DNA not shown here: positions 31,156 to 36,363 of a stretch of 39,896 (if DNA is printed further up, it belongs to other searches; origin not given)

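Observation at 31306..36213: Single 1635-aa protein fusing a Hanks kinase, a STAND NTPase, TPRs, a GAF domain and a complete sigma54 enhancer-binding module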

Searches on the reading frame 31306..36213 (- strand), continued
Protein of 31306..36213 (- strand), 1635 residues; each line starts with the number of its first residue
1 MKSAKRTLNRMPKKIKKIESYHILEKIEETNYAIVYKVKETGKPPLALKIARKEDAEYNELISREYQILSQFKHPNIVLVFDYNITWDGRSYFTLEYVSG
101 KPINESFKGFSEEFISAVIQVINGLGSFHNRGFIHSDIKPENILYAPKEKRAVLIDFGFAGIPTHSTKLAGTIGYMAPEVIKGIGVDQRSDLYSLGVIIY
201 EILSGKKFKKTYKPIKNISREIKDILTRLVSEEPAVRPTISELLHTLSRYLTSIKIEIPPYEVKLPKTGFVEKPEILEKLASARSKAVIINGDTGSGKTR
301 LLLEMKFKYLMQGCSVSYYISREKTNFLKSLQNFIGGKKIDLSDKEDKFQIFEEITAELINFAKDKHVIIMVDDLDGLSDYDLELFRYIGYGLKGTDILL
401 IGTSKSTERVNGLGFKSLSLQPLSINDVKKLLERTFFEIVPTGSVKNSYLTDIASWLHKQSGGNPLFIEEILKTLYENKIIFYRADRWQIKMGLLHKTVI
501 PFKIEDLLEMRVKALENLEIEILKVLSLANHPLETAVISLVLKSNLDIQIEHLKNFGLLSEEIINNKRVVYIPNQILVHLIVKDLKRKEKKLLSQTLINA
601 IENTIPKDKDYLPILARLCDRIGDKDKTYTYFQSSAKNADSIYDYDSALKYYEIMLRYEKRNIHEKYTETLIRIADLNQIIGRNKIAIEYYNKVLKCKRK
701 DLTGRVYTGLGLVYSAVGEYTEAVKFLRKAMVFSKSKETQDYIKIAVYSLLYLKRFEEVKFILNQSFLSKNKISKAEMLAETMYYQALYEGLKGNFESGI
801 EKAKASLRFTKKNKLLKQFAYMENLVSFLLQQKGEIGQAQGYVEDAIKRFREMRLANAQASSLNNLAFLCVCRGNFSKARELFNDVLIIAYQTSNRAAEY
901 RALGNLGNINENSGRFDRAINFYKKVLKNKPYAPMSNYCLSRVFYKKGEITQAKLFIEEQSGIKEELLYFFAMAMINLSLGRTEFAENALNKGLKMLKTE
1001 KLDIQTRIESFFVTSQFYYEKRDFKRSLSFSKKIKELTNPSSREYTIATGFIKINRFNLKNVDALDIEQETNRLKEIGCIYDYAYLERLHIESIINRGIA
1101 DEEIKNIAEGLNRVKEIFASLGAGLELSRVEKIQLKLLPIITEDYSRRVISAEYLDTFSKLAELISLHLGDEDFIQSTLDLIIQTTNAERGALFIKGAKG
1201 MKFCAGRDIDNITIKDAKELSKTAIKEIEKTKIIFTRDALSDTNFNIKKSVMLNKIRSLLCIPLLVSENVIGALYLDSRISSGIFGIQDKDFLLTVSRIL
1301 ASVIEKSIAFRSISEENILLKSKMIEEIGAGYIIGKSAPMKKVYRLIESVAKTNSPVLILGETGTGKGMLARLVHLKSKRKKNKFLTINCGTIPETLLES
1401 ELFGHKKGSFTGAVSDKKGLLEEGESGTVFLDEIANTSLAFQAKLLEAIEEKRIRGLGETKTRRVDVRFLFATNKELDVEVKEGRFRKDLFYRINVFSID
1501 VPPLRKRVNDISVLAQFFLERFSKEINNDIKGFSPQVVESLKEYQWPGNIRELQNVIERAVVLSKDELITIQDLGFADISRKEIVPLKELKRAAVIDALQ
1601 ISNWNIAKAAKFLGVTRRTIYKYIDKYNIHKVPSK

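Call 75: find_encoding_contigs(protein=P0002, flank=5000, max_places=1)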
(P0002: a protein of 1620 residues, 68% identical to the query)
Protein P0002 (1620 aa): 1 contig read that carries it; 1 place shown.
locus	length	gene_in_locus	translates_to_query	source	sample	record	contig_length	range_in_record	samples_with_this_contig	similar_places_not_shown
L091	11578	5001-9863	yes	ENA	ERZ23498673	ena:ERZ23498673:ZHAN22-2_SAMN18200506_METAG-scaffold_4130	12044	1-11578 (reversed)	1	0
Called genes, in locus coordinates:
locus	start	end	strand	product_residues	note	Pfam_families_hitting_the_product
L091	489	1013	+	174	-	PF02834:LigT_PEase (faint), PF13563:2_5_RNA_ligase2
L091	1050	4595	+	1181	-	PF00211:Guanylate_cyc, PF13191:AAA_16, PF24885:TPR_NPHP3 (faint), PF25575:TPR_BSK1_C (faint), PF00515:TPR_1 (faint), PF13424:TPR_12, PF17874:TPR_MalT (weak), PF13424:TPR_12, +7 more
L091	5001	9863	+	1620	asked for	PF00069:Pkinase, PF07714:PK_Tyr_Ser-Thr, PF13424:TPR_12, PF17874:TPR_MalT, PF13424:TPR_12, PF00158:Sigma54_activat, PF14532:Sigma54_activ_2, PF25601:AAA_lid_14, +21 more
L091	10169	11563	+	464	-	PF04055:Radical_SAM, PF13353:Fer4_12 (weak)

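Call 76: find_encoding_contigs(protein=P0008, flank=5000, max_places=1)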
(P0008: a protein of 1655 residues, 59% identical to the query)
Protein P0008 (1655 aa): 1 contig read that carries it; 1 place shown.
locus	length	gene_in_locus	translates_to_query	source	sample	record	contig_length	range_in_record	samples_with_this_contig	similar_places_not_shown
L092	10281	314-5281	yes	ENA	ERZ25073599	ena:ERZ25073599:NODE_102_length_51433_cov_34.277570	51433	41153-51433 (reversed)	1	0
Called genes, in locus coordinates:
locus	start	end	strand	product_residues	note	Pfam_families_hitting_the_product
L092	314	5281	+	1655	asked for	PF00069:Pkinase, PF07714:PK_Tyr_Ser-Thr, PF13191:AAA_16, PF17874:TPR_MalT, PF01590:GAF, PF00158:Sigma54_activat, PF14532:Sigma54_activ_2, PF25601:AAA_lid_14, +21 more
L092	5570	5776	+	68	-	-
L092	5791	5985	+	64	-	-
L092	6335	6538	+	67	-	-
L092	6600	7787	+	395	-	PF01590:GAF, PF13185:GAF_2, PF13487:HD_5, PF01966:HD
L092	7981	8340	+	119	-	PF00072:Response_reg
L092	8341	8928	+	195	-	PF05157:MshEN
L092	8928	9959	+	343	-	PF00437:T2SSE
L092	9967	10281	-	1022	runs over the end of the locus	PF00580:UvrD-helicase, PF13245:AAA_19 (faint), PF13361:UvrD_C, PF13538:UvrD_C_2 (faint), PF12705:PDDEXK_1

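Call 77: find_encoding_contigs(protein=P0056, flank=5000, max_places=1)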
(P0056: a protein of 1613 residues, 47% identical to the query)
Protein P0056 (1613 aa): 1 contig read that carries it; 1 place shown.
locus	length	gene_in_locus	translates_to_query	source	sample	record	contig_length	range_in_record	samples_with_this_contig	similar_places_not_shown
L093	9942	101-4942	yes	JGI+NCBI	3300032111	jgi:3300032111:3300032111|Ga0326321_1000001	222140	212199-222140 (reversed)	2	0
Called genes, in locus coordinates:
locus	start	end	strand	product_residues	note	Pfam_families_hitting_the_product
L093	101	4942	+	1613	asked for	PF00069:Pkinase, PF07714:PK_Tyr_Ser-Thr, PF13401:AAA_22, PF17874:TPR_MalT, PF13424:TPR_12, PF00515:TPR_1, PF13424:TPR_12, PF01590:GAF, +28 more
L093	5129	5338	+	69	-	-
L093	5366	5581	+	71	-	-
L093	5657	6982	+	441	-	PF01590:GAF (weak), PF13185:GAF_2, PF13487:HD_5, PF01966:HD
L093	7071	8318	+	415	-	PF25145:NfeD1b_N, PF24961:NfeD_membrane, PF01957:NfeD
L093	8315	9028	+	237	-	-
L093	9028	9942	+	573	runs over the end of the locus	PF12836:HHH_3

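Call 78: find_encoding_contigs(protein=P0083, flank=5000, max_places=1)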
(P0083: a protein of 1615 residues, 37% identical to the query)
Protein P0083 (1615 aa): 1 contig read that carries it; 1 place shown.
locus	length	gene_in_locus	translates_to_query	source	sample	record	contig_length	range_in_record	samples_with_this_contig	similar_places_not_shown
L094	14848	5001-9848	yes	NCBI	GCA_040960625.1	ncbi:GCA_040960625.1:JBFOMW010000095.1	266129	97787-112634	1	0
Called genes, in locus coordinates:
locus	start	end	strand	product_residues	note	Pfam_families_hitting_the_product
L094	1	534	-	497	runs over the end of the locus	PF00089:Trypsin, PF13365:Trypsin_2, PF00595:PDZ, PF13180:PDZ_2, PF17820:PDZ_6, PF00595:PDZ, PF13180:PDZ_2, PF17820:PDZ_6, +2 more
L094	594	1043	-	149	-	PF00011:HSP20, PF17886:ArsA_HSP20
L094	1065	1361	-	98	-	-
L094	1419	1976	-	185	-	PF01765:RRF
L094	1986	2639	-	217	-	PF00696:AA_kinase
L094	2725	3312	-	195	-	PF00889:EF_TS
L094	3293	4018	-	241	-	PF00318:Ribosomal_S2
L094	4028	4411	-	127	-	PF00380:Ribosomal_S9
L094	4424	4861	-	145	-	PF00572:Ribosomal_L13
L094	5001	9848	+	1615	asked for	PF00069:Pkinase, PF07714:PK_Tyr_Ser-Thr, PF13191:AAA_16 (weak), PF01590:GAF, PF00158:Sigma54_activat, PF14532:Sigma54_activ_2, PF25601:AAA_lid_14, PF02954:HTH_8, +9 more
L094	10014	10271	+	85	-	-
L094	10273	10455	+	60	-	-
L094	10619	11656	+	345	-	PF13188:PAS_8 (faint), PF13487:HD_5, PF01966:HD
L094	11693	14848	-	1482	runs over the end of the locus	PF01364:Peptidase_C25, PF01839:FG-GAP (faint), PF13517:FG-GAP_3, PF13860:FlgD_ig (weak)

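Call 88: search_protein_families(library=padloc, proteins=[window:31306-36213:-], max_evalue=0.001)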
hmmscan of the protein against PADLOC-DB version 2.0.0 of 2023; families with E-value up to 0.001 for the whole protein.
window:31306-36213:- (1635 aa): 37 families (the best 25 are shown)
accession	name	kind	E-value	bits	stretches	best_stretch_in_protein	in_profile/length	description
PDLC01995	RtcR_PspF2--CARF_AAA_HTH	-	1.6e-100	335.6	1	1326-1629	162-480/481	-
PDLC01994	RtcR_PspF1--CARF_AAA_HTH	-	1.3e-57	193.9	1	1334-1580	162-408/468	-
PDLC01993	RtcR--CARF_AAA_HTH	-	2.5e-56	189.2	1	1333-1573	182-431/523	-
PDLC04138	mad6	-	1.2e-45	154.6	1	16-253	48-316/659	mads_6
PDLC04053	PD-T4-6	-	1.3e-40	137.7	1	14-236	4-238/311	-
PDLC04042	PD-T4-6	-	2.3e-39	133.8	1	17-245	7-248/292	-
PDLC04054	PD-T4-6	-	2.4e-35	120.6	1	18-245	9-249/347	-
PDLC04047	PD-T4-6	-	1.1e-34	118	1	17-207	8-210/327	-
PDLC04060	PD-T4-6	-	4.8e-34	116.1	1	20-207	9-207/486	-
PDLC03920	MkoA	-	1.8e-32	110.6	1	16-263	5-294/1112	-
PDLC04057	PD-T4-6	-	8.4e-30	102.1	1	20-211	9-212/443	-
PDLC04061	PD-T4-6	-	1.1e-28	99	1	47-243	45-257/510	-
PDLC04039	PD-T4-6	-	1.1e-28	98.5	1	21-243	16-249/458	-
PDLC04043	PD-T4-6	-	1.9e-28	97.7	1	46-210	43-218/452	-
PDLC04041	PD-T4-6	-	3.3e-28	97.1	1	48-207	58-232/443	-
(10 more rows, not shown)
